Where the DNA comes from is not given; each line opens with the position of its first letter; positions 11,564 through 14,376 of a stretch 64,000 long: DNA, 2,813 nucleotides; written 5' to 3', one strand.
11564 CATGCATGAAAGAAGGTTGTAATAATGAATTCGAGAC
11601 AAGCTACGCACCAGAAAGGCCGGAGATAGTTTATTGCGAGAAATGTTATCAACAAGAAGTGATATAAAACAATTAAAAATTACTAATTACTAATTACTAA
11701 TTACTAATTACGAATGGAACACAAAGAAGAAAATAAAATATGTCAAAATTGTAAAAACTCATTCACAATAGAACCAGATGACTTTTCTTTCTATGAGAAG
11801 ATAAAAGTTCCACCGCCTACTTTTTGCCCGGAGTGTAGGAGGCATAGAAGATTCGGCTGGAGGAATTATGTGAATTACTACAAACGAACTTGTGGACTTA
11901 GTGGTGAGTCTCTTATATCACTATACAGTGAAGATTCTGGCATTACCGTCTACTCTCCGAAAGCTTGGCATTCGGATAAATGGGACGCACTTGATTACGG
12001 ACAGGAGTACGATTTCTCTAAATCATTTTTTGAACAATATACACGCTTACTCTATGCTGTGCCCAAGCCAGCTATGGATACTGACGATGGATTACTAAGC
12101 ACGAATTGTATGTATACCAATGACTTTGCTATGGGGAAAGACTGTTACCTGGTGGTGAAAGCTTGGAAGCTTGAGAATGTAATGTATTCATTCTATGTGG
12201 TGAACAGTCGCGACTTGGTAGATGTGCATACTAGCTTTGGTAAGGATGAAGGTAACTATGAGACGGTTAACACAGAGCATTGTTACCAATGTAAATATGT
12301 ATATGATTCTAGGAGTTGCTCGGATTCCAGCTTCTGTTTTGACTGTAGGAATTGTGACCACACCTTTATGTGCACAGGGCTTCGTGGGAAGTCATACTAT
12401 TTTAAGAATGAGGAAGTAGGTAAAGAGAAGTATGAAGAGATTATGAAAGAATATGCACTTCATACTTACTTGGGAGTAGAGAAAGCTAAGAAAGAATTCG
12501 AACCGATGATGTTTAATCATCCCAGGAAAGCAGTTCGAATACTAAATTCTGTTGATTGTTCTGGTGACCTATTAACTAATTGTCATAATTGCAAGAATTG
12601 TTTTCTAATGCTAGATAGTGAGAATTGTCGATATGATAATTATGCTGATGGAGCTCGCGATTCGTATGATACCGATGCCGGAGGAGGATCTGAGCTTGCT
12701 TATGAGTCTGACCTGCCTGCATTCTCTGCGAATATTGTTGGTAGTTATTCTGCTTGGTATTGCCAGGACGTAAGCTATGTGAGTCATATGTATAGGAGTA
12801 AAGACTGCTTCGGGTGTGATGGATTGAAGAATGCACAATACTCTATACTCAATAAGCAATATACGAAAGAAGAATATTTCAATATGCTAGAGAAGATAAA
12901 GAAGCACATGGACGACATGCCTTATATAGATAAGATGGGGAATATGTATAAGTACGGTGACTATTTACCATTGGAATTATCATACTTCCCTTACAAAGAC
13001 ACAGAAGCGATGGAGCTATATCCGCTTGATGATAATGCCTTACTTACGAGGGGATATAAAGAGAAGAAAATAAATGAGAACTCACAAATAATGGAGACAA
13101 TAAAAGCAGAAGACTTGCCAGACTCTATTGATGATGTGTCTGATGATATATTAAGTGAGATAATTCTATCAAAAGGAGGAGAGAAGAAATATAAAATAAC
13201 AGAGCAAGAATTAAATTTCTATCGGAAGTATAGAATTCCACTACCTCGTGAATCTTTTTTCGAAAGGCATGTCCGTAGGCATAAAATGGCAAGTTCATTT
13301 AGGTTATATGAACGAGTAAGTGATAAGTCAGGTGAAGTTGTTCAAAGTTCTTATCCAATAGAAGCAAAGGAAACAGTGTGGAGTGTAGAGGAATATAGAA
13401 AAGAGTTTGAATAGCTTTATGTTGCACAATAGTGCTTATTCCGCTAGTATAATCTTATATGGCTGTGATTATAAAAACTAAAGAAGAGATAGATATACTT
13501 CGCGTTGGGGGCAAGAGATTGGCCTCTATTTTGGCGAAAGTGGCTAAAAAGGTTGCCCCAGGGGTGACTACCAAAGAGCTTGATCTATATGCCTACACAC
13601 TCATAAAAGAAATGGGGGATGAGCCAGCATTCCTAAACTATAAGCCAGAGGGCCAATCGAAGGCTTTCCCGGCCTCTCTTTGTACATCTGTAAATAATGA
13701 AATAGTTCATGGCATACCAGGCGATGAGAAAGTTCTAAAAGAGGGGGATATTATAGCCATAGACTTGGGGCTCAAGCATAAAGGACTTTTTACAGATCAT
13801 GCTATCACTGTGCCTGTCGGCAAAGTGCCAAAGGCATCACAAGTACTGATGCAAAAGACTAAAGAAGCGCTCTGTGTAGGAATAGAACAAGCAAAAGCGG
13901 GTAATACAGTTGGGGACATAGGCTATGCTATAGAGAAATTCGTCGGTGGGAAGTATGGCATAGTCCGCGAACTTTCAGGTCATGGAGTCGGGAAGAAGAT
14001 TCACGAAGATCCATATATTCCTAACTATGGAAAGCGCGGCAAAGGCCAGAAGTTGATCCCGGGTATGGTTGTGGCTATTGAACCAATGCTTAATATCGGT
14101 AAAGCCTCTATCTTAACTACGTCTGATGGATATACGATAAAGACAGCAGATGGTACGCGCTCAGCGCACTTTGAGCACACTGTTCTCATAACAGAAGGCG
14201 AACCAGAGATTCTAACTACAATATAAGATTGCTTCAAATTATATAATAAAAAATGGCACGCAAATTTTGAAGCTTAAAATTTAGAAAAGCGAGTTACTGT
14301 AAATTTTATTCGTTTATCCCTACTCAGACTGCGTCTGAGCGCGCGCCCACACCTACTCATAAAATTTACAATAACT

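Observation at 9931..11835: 190-nt junction repeat homogenising paralogs 3 and 4, carrying a copy-number-variable TTACTAA heptamer tract just upstream of the start codon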

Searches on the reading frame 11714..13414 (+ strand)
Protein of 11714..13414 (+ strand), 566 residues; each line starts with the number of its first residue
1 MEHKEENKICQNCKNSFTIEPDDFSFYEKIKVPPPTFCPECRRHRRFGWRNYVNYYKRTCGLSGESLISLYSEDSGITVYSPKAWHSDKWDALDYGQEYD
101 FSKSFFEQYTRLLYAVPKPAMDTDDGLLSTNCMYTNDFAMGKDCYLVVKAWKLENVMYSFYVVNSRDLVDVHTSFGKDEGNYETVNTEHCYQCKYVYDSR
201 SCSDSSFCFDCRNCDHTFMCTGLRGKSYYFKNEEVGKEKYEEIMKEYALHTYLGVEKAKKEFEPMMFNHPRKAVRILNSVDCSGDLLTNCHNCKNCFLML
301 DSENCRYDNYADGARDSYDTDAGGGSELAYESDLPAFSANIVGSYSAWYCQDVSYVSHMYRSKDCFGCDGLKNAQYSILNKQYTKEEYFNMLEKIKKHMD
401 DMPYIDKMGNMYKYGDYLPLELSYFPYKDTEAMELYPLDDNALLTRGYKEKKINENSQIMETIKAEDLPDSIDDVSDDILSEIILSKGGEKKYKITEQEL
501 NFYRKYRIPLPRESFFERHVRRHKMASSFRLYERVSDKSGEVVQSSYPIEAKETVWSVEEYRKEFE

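Call 10: search_protein_families(library=pfam, proteins=[window:11714-13414:+], max_evalue=0.01)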
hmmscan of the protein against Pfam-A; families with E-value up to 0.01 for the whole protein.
window:11714-13414:+ (566 aa): 0 families

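Call 41: search_protein_families(library=ncbifam, proteins=[window:11714-13414:+], max_evalue=0.1)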
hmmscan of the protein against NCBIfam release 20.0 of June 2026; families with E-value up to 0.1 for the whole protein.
window:11714-13414:+ (566 aa): 1 family
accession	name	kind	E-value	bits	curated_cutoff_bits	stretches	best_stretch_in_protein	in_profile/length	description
NF052237.1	biotin_BsaP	equivalog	0.034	14.1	39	0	10-44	2-35/53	biotin synthase auxiliary protein BsaP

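Call 42: search_protein_families(library=padloc, proteins=[window:11714-13414:+], max_evalue=0.1)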
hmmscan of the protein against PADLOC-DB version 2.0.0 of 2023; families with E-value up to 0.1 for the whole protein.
window:11714-13414:+ (566 aa): 0 families

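Call 47: find_homologous_proteins(query=window:11714-13414:+)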
Query window:11714-13414:+ (566 aa): 3897 proteins with E <= 0.001 among 8000 candidates; the best 120 are listed.
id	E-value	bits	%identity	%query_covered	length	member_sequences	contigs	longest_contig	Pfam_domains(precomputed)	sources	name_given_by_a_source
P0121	0.0e+0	1198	100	91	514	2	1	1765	-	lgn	-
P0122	0.0e+0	1069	79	99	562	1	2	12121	-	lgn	-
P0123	0.0e+0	1069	78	99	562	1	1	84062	-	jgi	-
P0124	0.0e+0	1053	78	99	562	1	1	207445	-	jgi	-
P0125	0.0e+0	1041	78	99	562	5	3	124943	-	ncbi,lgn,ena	-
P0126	0.0e+0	1034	78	99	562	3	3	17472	-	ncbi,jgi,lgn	jgi:hypothetical protein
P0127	0.0e+0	1022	78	99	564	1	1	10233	-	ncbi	-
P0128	9.8e-293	990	76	96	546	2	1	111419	-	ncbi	-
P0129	5.9e-287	971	73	98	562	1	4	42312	-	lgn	-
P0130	4.0e-282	955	70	99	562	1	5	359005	-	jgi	jgi:hypothetical protein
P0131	2.0e-281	953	71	100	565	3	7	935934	-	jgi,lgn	jgi:hypothetical protein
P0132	2.6e-280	949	71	99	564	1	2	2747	-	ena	-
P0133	3.8e-279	945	70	99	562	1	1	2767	-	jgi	jgi:hypothetical protein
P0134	1.7e-270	917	69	99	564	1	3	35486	-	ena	-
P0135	3.8e-269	912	68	99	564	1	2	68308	-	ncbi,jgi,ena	-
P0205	3.8e-154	533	45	100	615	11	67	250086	-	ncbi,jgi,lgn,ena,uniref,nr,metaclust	ncbi:hypothetical protein A2W67_03535 [Candidatus Nomurabacteria bacterium RIFCSPLOWO2_02_40_28]|uni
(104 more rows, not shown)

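Call 48: find_encoding_contigs(protein=P0121, flank=10000)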
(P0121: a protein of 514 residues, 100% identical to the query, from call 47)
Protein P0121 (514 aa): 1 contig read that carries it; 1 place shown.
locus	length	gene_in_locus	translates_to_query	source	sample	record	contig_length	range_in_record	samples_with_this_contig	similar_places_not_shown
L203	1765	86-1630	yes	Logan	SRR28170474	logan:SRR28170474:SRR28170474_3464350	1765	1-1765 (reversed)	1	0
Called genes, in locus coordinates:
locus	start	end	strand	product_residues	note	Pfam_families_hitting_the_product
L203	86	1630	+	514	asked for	-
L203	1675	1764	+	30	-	?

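Call 49: find_encoding_contigs(protein=P0123, flank=8000, max_places=3)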
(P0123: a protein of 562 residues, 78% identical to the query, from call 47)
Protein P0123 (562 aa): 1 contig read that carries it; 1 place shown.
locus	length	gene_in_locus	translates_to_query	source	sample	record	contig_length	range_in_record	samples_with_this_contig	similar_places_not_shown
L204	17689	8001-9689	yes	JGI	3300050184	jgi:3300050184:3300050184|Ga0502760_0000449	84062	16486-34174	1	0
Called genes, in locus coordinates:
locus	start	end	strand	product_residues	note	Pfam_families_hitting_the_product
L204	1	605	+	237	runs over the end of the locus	PF07650:KH_2, PF00189:Ribosomal_S3_C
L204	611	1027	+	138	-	PF00252:Ribosomal_L16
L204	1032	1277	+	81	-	PF00366:Ribosomal_S17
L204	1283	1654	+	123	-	PF00238:Ribosomal_L14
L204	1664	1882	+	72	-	PF00467:KOW, PF17136:ribosomal_L24 (weak)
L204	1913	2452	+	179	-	PF00281:Ribosomal_L5, PF00673:Ribosomal_L5_C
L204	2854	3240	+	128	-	PF00410:Ribosomal_S8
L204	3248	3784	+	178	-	PF00347:Ribosomal_L6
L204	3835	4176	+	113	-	PF00861:Ribosomal_L18p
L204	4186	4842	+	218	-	PF00333:Ribosomal_S5, PF03719:Ribosomal_S5_C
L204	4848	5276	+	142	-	PF00828:Ribosomal_L27A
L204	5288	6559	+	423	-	PF00344:SecY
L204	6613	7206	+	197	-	PF00406:ADK, PF02223:Thymidylate_kin (faint), PF13207:AAA_17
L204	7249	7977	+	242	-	PF00696:AA_kinase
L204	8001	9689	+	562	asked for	-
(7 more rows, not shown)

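Call 50: find_encoding_contigs(protein=P0125, flank=8000, max_places=4)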
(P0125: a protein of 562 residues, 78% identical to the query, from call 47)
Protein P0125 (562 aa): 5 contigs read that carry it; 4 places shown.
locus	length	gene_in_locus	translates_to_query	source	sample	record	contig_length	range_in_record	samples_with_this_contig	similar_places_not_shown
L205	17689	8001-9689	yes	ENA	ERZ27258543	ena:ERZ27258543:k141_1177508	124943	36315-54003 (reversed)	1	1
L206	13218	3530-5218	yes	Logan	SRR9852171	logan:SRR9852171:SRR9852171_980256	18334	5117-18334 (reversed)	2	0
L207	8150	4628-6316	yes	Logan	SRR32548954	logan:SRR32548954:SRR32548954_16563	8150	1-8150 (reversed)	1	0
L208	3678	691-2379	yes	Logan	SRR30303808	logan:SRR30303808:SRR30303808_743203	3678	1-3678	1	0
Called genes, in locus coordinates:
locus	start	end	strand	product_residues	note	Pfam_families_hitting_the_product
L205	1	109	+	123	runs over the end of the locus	PF00238:Ribosomal_L14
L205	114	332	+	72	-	PF22682:Ribosomal_uL24m-like (weak), PF00467:KOW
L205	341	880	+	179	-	PF00281:Ribosomal_L5, PF00673:Ribosomal_L5_C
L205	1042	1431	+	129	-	-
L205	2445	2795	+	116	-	PF00410:Ribosomal_S8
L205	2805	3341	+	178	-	PF00347:Ribosomal_L6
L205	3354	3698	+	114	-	PF00861:Ribosomal_L18p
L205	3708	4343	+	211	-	PF00333:Ribosomal_S5, PF03719:Ribosomal_S5_C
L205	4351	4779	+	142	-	PF00828:Ribosomal_L27A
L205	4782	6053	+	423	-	PF00344:SecY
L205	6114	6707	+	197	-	PF00406:ADK, PF02223:Thymidylate_kin (faint), PF13207:AAA_17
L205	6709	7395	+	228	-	PF00696:AA_kinase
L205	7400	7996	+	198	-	-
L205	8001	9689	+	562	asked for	-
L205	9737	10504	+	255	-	PF00557:Peptidase_M24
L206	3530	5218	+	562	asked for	-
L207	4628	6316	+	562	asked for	-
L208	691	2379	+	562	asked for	-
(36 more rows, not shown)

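Call 84: find_encoding_contigs(protein=P0205, flank=2500, max_places=10)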
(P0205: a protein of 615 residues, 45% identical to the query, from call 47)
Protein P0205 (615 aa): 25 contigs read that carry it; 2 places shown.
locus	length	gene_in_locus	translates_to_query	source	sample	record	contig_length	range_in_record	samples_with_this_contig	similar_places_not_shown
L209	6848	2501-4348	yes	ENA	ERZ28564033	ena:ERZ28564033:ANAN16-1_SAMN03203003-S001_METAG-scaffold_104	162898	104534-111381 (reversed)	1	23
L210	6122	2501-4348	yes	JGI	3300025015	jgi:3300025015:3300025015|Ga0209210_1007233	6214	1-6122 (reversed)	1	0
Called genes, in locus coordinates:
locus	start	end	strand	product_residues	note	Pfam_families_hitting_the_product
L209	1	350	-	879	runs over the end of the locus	PF17900:Peptidase_M1_N, PF01433:Peptidase_M1, PF11838:ERAP1_C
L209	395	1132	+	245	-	PF02616:SMC_ScpA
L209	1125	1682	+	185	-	PF04079:SMC_ScpB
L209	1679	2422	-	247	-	PF02557:VanY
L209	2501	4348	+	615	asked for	-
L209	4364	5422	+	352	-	PF00953:Glycos_transf_4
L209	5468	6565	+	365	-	PF01098:FTSW_RODA_SPOVE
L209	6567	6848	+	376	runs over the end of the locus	PF03033:Glyco_transf_28, PF04101:Glyco_tran_28_C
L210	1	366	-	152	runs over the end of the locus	?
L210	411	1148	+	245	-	PF02616:SMC_ScpA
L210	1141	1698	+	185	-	PF04079:SMC_ScpB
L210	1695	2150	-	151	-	PF02557:VanY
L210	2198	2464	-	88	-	-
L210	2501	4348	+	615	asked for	-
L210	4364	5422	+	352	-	PF00953:Glycos_transf_4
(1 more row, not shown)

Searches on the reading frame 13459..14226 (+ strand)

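Call 10: search_protein_families(library=pfam, proteins=[window:13459-14226:+], max_evalue=0.01)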
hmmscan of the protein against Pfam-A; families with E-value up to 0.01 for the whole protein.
window:13459-14226:+ (255 aa): 1 family
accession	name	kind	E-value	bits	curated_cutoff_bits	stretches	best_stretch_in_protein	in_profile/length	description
PF00557.29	Peptidase_M24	-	4.2e-43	148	23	1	14-246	3-208/208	Metallopeptidase family M24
